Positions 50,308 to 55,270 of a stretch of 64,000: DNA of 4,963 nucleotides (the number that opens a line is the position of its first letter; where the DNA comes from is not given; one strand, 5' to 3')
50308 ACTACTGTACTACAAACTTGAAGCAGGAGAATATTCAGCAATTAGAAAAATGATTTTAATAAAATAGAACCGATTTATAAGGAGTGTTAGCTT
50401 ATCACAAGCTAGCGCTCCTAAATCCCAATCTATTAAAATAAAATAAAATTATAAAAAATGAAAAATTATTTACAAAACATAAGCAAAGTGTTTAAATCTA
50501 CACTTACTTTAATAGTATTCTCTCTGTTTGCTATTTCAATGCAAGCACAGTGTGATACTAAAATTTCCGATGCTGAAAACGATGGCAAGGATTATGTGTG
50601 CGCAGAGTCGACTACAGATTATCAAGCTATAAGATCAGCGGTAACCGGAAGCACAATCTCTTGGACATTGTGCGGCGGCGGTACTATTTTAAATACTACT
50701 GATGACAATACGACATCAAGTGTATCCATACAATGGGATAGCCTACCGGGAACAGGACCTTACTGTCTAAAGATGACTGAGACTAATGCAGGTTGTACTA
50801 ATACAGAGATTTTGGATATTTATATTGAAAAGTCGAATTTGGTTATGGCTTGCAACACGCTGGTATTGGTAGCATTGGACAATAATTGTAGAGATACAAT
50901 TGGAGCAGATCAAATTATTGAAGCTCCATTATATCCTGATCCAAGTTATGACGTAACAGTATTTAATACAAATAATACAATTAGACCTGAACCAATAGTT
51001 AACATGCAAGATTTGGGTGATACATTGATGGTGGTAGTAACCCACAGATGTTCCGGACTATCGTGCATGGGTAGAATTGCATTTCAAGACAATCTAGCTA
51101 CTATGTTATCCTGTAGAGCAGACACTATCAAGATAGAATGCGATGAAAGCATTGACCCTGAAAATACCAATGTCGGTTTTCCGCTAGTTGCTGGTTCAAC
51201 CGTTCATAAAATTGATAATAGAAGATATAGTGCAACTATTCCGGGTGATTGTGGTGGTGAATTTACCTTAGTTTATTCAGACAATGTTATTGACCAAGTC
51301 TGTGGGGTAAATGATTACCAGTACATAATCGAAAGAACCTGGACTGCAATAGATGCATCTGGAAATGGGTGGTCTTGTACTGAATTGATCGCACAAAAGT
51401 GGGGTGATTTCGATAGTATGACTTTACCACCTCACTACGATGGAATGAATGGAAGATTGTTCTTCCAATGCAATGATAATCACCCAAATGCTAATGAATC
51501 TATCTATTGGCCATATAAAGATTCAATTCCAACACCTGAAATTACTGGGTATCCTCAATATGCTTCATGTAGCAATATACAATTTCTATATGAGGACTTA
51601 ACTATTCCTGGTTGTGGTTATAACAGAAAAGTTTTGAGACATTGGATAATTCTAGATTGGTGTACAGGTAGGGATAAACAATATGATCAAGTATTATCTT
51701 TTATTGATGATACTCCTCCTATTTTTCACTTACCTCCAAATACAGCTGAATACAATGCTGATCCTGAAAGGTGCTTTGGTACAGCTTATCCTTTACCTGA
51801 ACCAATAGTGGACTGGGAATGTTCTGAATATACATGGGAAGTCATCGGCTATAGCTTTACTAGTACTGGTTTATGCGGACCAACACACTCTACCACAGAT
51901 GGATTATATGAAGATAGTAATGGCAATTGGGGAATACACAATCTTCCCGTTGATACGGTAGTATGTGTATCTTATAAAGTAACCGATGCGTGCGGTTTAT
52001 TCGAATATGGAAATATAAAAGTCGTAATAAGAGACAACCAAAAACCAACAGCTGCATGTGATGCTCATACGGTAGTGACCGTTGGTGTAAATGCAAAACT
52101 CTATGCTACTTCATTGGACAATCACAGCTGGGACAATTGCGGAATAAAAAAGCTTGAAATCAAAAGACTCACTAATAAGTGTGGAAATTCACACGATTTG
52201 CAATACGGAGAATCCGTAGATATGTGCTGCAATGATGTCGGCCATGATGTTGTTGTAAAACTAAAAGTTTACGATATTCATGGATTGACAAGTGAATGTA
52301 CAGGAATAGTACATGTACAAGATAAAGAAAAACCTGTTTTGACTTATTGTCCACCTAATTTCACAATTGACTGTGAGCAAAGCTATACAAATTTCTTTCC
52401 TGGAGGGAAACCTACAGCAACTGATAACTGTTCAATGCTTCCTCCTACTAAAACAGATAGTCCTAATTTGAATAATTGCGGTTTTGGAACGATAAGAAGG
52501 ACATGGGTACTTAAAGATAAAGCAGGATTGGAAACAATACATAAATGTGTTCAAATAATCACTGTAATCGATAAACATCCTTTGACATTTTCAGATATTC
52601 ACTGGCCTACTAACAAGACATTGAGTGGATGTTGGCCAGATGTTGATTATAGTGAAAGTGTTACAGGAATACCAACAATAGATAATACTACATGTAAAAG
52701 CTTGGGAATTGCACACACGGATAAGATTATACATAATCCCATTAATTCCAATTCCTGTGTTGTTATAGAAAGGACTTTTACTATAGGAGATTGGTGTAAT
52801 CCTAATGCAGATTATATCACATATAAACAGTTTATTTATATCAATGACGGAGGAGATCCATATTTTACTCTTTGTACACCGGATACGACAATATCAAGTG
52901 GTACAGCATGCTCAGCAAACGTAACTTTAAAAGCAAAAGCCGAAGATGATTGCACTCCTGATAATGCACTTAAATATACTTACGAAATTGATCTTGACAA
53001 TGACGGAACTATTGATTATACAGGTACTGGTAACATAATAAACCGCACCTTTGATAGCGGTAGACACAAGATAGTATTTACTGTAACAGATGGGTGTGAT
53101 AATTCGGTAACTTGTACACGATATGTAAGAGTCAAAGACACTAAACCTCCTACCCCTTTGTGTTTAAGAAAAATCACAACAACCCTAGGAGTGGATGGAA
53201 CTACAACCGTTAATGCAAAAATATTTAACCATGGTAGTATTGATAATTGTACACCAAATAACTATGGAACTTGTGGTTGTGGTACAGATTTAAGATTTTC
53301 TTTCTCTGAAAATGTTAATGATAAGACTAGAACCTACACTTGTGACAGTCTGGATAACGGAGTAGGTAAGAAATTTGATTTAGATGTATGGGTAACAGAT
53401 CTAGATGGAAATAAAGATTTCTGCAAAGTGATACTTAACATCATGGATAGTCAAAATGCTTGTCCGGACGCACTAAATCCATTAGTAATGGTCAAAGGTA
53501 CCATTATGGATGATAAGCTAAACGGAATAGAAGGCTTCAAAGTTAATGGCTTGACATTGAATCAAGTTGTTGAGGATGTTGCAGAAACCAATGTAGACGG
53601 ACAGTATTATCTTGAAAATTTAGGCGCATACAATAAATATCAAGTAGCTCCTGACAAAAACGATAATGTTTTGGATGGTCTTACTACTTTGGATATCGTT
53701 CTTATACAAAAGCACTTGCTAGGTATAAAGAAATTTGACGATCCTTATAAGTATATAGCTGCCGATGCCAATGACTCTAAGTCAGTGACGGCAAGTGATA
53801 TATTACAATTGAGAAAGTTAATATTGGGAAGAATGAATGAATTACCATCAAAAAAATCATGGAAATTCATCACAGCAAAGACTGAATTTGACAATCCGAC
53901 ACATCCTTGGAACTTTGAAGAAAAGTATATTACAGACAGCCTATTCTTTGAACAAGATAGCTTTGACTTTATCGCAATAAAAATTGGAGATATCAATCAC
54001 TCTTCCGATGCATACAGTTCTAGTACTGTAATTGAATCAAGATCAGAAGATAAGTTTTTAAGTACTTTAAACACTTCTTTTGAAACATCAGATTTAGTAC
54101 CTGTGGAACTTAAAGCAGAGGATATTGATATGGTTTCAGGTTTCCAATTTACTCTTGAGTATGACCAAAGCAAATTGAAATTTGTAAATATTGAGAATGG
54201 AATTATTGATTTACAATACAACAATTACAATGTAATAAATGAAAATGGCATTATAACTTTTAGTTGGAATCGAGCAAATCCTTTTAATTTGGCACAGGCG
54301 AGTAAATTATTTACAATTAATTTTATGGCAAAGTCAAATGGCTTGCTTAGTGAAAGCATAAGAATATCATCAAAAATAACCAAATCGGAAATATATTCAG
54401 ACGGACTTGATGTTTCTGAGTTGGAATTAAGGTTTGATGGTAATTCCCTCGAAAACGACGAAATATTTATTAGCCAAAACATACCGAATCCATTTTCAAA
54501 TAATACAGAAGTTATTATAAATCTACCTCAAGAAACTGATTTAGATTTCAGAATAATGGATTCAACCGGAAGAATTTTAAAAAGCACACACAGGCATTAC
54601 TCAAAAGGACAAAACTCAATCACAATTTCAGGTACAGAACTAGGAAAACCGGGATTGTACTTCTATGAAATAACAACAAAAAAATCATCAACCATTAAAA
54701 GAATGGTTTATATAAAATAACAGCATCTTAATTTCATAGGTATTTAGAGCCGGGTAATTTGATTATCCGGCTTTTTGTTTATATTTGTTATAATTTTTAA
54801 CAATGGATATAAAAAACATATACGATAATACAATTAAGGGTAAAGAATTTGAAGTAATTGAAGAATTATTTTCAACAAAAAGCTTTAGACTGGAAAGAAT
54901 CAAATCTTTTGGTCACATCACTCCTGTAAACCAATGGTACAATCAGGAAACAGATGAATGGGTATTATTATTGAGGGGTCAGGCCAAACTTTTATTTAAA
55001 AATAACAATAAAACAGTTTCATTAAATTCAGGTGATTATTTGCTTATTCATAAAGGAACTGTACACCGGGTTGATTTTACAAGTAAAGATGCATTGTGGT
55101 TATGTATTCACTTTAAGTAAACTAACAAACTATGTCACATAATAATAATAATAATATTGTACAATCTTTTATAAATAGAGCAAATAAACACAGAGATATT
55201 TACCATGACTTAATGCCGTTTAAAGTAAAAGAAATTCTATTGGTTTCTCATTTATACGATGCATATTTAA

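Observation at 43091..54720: ECF sigma module divergent from two tandem giant T9SS proteins that each carry both a dockerin-like and a cohesin-like module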

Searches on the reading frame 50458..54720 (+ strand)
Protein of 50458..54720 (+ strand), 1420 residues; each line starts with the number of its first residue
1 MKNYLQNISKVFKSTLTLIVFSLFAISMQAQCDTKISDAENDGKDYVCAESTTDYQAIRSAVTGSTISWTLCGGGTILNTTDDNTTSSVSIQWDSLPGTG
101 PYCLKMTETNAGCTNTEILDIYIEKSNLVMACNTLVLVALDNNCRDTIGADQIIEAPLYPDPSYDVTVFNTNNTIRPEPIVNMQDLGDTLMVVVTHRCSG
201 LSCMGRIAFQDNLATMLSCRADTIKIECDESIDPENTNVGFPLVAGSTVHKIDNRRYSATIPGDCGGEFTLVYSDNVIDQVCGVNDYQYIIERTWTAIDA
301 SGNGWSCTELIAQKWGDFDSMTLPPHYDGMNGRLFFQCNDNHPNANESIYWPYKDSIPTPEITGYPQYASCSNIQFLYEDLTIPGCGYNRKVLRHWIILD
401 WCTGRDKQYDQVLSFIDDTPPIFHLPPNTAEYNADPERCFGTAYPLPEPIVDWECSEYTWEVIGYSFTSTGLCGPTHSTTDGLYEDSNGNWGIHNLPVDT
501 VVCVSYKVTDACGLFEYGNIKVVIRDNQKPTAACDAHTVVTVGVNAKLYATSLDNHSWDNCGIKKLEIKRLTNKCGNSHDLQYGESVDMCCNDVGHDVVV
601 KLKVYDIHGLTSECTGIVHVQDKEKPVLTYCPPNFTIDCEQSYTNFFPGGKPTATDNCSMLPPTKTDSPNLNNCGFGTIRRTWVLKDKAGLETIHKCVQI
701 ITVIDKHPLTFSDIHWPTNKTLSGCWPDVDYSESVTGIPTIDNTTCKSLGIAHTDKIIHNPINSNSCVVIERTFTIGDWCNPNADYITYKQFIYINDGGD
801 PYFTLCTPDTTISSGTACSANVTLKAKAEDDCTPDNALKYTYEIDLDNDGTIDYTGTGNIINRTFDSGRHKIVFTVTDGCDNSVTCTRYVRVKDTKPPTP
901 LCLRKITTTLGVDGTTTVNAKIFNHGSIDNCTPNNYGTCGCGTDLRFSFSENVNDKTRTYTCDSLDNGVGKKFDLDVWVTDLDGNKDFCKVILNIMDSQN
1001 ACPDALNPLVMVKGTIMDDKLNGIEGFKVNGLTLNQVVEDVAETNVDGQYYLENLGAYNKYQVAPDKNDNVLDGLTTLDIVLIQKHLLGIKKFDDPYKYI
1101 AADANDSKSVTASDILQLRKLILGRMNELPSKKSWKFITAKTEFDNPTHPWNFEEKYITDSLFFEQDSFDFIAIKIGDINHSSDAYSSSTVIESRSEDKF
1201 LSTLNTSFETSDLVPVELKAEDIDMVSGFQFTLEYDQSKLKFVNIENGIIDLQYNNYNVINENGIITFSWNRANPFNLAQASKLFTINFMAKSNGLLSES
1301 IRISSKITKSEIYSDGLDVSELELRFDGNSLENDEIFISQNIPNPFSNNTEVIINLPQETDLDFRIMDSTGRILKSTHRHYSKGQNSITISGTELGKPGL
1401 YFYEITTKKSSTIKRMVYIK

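Call 7: search_protein_families(library=pfam, proteins=[window:50458-54720:+], max_evalue=0.1)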
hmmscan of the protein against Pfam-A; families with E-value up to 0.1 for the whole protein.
window:50458-54720:+ (1420 aa): 4 families
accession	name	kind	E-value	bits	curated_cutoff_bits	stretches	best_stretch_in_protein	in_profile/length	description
PF00963.24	Cohesin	-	5.8e-10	40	24.1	1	1214-1305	18-116/139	Cohesin domain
PF18962.6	Por_Secre_tail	-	2.8e-07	31.1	27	1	1343-1417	3-74/75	Secretion system C-terminal sorting domain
PF00404.24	Dockerin_1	-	0.012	16.2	22.9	1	1076-1123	11-57/57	Dockerin type I domain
PF13620.12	CarboxypepD_reg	-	0.04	14.7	32.3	0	1012-1063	2-52/82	Carboxypeptidase regulatory-like domain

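Call 8: search_protein_families(library=ncbifam, proteins=[window:50458-54720:+], max_evalue=0.1)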
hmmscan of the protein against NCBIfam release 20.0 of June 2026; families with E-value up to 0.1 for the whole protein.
window:50458-54720:+ (1420 aa): 1 family
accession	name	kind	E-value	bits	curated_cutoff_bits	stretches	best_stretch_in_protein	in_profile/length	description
TIGR04183.1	Por_Secre_tail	domain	3.4e-09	36.6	23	1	1343-1417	3-70/72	T9SS type A sorting domain-containing protein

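Call 24: find_related_loci(query=window:50458-54717:+, collection=genome_contigs, flank=10000)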
Query window:50458-54717:+ (1420 aa) in genome_contigs; peptide patterns used: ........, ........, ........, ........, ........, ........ (x = any residue, [..] = any of these).
46 stretches matched a pattern; 2 encode a relative of the query (tblastn E <= 1e-3); 2 distinct loci.
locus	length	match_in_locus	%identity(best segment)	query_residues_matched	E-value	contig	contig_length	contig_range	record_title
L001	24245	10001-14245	80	1-1420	0e+0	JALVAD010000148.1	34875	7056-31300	MAG: Saprospiraceae bacterium isolate 132-544_metabat2_scaf2bin.027 132-544_scaffold_172_c1, whole genome shotgun sequen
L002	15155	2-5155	78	1-1420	0e+0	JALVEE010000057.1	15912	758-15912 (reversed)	MAG: Saprospiraceae bacterium isolate 134-614_metabat2_scaf2bin.090 134-614_scaffold_1528_c1, whole genome shotgun seque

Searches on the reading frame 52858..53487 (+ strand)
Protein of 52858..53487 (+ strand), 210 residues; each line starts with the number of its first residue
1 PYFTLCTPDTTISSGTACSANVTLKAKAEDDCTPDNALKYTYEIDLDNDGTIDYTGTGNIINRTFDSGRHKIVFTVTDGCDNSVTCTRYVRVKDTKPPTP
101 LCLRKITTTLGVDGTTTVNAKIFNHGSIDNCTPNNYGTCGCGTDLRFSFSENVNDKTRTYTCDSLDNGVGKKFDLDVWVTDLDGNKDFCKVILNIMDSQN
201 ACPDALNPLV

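Call 74: search_protein_families(library=pfam, proteins=[window:52858-53487:+], max_evalue=1)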
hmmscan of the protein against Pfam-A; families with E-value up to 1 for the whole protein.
window:52858-53487:+ (210 aa): 3 families
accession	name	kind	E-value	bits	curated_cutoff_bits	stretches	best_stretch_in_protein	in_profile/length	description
PF00036.39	EF-hand_1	-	0.18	11.9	25.4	1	43-54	8-19/29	EF hand domain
PF13202.12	EF-hand_5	-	0.24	11.4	25.9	1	43-53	7-17/25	EF hand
PF02494.22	HYR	-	0.29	11.9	21.7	0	40-91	29-80/81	HYR domain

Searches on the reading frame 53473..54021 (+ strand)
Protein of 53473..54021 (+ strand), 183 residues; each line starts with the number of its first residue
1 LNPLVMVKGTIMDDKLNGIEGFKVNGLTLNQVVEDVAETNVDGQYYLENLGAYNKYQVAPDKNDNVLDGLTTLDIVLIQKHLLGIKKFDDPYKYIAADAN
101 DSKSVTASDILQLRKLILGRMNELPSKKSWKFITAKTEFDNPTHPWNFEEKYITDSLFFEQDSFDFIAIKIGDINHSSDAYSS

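Call 54: search_protein_families(library=pfam, proteins=[window:53473-54021:+], max_evalue=1)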
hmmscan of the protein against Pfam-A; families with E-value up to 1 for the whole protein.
seq(183 aa): 5 families
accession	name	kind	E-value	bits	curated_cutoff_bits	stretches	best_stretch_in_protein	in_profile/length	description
PF00404.24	Dockerin_1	-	0.00037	21.1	22.9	1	71-118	11-57/57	Dockerin type I domain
PF13620.12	CarboxypepD_reg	-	0.0084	16.9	32.3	1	7-58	2-52/82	Carboxypeptidase regulatory-like domain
PF17210.9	SdrD_B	-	0.087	13.5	29.7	1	11-63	16-67/112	SdrD B-like domain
PF06453.16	LT-IIB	-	0.14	12.5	25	1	23-69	40-85/122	Type II heat-labile enterotoxin , B subunit (LT-IIB)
PF17206.9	SeqA_N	-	0.43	10.4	23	0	89-111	8-29/36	SeqA protein N-terminal domain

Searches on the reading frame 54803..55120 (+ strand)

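Call 12: search_protein_families(library=pfam, proteins=[window:54803-55120:+], max_evalue=0.01)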
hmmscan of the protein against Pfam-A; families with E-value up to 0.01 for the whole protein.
window:54803-55120:+ (105 aa): 3 families
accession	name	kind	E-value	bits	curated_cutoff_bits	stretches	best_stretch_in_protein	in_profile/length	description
PF07883.17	Cupin_2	-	1.7e-06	28.1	27.2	1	45-102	13-69/70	Cupin domain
PF05899.18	Cupin_3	-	0.00059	19.9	23.5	1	43-91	18-65/74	EutQ-like cupin domain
PF02311.25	AraC_binding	-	0.0051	17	21.1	1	52-99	25-71/135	AraC-like ligand binding domain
